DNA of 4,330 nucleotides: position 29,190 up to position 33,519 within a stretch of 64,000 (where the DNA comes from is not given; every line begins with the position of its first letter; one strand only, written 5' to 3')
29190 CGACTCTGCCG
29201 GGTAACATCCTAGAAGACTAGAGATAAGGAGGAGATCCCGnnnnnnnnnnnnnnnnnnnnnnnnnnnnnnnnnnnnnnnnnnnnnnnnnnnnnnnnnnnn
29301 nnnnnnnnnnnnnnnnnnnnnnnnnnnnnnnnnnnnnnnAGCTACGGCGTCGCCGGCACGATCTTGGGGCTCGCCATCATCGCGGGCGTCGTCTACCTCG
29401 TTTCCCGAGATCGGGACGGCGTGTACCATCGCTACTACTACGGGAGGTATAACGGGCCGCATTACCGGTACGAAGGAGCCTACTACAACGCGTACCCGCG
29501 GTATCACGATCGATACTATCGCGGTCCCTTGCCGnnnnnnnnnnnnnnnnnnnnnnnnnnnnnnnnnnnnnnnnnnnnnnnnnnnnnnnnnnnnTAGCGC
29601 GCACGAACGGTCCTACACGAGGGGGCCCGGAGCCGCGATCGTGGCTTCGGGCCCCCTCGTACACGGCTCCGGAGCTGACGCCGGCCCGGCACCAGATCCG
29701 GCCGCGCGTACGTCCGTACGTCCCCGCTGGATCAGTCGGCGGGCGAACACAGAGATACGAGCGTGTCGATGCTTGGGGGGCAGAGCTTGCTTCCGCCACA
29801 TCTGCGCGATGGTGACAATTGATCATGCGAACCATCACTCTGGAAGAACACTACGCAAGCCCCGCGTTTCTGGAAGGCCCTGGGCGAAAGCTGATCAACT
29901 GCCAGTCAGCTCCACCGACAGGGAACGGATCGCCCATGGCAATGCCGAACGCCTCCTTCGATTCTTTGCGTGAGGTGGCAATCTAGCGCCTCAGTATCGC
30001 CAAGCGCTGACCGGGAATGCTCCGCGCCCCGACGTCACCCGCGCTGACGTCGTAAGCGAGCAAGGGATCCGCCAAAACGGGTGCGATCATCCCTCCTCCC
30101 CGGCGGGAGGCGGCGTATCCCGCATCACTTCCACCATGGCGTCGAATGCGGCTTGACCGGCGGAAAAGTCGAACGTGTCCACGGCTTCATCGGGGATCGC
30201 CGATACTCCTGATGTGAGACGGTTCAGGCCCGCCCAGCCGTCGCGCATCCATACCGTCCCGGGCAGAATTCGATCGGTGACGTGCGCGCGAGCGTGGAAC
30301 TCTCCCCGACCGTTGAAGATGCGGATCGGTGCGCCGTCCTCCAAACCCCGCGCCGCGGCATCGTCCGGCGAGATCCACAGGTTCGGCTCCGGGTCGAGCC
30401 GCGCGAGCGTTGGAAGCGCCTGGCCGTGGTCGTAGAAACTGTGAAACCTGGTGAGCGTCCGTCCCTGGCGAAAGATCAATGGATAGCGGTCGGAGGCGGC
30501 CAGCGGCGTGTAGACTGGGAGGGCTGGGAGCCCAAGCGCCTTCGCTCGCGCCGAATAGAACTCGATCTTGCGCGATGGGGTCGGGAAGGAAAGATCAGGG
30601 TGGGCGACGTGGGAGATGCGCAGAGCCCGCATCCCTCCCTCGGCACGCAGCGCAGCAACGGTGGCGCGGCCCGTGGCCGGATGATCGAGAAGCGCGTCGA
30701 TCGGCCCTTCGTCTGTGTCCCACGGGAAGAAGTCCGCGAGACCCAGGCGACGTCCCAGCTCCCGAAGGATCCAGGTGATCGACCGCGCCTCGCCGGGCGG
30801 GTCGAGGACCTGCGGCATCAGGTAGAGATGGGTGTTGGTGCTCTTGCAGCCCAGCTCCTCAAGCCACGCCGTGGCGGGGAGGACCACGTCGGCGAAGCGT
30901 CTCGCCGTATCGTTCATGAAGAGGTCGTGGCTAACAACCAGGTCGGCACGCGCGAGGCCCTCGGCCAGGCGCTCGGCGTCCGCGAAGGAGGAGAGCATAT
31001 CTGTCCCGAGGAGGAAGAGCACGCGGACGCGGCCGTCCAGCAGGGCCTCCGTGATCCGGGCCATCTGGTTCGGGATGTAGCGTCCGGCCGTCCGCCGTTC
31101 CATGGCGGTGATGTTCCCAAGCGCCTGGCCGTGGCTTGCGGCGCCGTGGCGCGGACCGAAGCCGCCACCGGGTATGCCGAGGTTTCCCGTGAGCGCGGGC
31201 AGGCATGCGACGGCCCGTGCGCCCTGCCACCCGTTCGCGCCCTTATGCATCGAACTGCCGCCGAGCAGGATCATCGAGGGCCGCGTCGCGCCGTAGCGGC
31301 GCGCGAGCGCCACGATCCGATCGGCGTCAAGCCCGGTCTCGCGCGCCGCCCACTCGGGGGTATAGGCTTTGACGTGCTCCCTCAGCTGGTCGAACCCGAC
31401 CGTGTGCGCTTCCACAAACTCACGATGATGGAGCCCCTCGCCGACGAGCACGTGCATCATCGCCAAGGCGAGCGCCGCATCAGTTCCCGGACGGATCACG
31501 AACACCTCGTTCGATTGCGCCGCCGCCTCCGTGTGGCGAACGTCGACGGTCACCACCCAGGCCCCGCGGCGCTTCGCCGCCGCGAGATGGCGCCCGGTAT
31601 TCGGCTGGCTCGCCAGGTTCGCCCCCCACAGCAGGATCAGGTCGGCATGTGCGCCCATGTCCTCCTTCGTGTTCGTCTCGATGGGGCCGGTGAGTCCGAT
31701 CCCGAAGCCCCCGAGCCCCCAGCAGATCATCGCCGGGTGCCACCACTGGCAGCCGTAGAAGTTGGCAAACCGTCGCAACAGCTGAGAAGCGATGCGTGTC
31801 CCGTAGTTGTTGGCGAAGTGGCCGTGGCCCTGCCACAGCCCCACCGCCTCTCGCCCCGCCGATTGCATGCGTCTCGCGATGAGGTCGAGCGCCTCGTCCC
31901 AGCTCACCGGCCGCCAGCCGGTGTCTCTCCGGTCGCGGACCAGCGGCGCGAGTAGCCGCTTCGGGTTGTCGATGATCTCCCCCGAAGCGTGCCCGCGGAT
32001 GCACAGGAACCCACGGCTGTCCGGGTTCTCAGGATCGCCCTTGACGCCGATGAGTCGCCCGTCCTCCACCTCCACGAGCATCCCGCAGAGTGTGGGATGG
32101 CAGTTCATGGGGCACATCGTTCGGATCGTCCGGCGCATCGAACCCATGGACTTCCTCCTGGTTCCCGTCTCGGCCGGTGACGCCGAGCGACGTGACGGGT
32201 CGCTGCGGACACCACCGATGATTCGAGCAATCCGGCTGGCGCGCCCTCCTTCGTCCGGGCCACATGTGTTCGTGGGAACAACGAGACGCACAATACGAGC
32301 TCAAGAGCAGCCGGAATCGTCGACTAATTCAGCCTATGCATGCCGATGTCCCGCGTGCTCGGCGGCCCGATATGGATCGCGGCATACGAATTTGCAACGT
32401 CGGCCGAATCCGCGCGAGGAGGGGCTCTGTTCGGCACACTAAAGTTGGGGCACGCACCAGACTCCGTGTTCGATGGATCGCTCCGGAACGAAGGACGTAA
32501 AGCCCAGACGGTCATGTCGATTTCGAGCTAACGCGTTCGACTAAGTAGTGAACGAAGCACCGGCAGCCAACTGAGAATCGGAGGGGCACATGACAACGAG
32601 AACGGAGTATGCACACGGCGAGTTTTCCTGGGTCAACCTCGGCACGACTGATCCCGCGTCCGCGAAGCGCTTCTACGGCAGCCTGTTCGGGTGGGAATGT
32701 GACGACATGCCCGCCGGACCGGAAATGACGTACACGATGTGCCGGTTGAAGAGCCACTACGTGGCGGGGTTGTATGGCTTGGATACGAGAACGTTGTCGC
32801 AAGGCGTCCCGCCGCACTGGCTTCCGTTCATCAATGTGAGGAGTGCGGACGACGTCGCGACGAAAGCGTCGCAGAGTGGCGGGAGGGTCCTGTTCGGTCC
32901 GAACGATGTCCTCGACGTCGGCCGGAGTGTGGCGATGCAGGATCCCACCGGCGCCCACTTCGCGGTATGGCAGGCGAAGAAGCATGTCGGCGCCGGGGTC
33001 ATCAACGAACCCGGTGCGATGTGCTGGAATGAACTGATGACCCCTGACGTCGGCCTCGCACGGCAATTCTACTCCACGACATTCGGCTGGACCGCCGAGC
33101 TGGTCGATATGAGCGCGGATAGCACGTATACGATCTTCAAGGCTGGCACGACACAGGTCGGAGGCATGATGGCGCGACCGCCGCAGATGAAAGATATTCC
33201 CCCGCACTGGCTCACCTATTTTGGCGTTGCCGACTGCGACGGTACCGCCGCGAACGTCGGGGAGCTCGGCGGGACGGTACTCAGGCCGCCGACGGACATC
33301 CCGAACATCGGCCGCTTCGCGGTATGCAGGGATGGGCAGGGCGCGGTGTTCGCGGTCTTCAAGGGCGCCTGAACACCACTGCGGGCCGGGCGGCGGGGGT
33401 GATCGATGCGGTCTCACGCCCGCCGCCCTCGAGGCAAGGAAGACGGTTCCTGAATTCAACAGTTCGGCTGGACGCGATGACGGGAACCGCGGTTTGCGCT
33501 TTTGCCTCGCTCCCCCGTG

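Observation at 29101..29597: AT-rich operator of overlapping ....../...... palindromes driving a small Tyr/Arg-rich secreted protein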

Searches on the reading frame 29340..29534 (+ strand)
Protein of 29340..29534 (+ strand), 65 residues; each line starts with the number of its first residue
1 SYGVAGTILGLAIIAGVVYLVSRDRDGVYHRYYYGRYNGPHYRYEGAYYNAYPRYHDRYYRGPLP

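Call 63: find_homologous_proteins(query=A3, max_evalue=0.001)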
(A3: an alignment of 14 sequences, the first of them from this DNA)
Query A3 (14 sequences) (65 aa, profile of the alignment): 7 proteins with E <= 0.001 among 1808 candidates.
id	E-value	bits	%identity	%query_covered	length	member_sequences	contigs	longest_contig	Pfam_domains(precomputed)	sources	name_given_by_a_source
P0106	3.1e-15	74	63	98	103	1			-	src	-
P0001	4.3e-14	70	100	100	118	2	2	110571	-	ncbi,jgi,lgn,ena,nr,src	ncbi:MAG TPA: hypothetical protein VKZ50_13440 [bacterium]|nr:hypothetical protein [bacterium]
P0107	4.4e-14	70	33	37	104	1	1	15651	-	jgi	jgi:hypothetical protein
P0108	1.1e-11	62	37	78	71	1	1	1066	-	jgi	jgi:hypothetical protein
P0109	1.4e-8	52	42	74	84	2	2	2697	-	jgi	jgi:hypothetical protein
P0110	6.1e-7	47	-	-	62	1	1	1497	-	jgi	jgi:hypothetical protein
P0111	3.6e-4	38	50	37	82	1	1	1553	-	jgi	-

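Call 74: find_encoding_contigs(protein=P0107, flank=5000, max_places=2)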
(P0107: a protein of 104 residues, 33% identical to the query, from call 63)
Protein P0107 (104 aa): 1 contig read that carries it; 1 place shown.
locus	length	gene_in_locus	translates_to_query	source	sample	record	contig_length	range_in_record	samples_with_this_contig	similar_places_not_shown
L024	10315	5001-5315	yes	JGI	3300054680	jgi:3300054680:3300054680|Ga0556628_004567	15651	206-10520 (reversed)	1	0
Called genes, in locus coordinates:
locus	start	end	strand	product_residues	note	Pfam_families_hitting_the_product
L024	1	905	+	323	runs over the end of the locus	PF02653:BPD_transp_2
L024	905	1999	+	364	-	PF02653:BPD_transp_2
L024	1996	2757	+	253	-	PF00005:ABC_tran, PF12399:BCA_ABC_TP_C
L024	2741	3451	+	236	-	PF00005:ABC_tran, PF13304:AAA_21 (faint)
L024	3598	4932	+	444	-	PF13433:Peripla_BP_5 (weak), PF13458:Peripla_BP_6, PF01094:ANF_receptor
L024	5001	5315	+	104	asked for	-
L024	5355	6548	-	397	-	PF01244:Peptidase_M19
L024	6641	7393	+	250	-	PF01321:Creatinase_N, PF00557:Peptidase_M24 (weak)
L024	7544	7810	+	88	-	PF00557:Peptidase_M24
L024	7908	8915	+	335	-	PF08240:ADH_N, PF00107:ADH_zinc_N, PF13602:ADH_zinc_N_2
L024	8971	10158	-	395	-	PF01266:DAO (faint), PF07992:Pyr_redox_2, PF13738:Pyr_redox_3, PF14759:Reductase_C (faint), PF00070:Pyr_redox, PF13450:NAD_binding_8 (weak), PF14721:AIF_C (weak)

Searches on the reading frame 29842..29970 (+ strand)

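Call 83: search_protein_families(library=pfam, proteins=[window:29842-29970:+], max_evalue=1)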
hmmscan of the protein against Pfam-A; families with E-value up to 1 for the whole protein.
seq(43 aa): 1 family
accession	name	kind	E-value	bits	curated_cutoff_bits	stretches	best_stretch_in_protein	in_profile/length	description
PF04909.20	Amidohydro_2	-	0.0022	18.3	26.4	1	14-41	259-289/289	Amidohydrolase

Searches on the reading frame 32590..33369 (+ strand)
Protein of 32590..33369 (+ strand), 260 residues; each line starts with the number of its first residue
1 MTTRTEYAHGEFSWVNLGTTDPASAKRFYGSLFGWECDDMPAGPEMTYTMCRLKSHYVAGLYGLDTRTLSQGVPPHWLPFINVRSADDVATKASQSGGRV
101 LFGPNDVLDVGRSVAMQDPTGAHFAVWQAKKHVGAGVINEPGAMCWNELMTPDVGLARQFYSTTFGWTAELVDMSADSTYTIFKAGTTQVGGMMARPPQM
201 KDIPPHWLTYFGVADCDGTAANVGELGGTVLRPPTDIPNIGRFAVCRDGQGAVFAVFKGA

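Call 36: search_protein_families(library=pfam, proteins=[window:32590-33369:+], max_evalue=0.0001)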
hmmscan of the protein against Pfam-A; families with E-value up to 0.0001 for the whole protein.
window:32590-33369:+ (260 aa): 3 families
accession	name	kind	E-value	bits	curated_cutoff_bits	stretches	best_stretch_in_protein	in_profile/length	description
PF00903.31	Glyoxalase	-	4e-15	56.7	20.6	1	149-254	7-119/121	Glyoxalase/Bleomycin resistance protein/Dioxygenase superfamily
PF18029.7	Glyoxalase_6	-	2.2e-09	38.4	23.6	0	151-257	6-106/106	Glyoxalase-like domain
PF22677.2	Ble-like_N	-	2.1e-08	34.2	24.5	0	146-168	4-26/41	Bleomycin resistance protein-like N-terminal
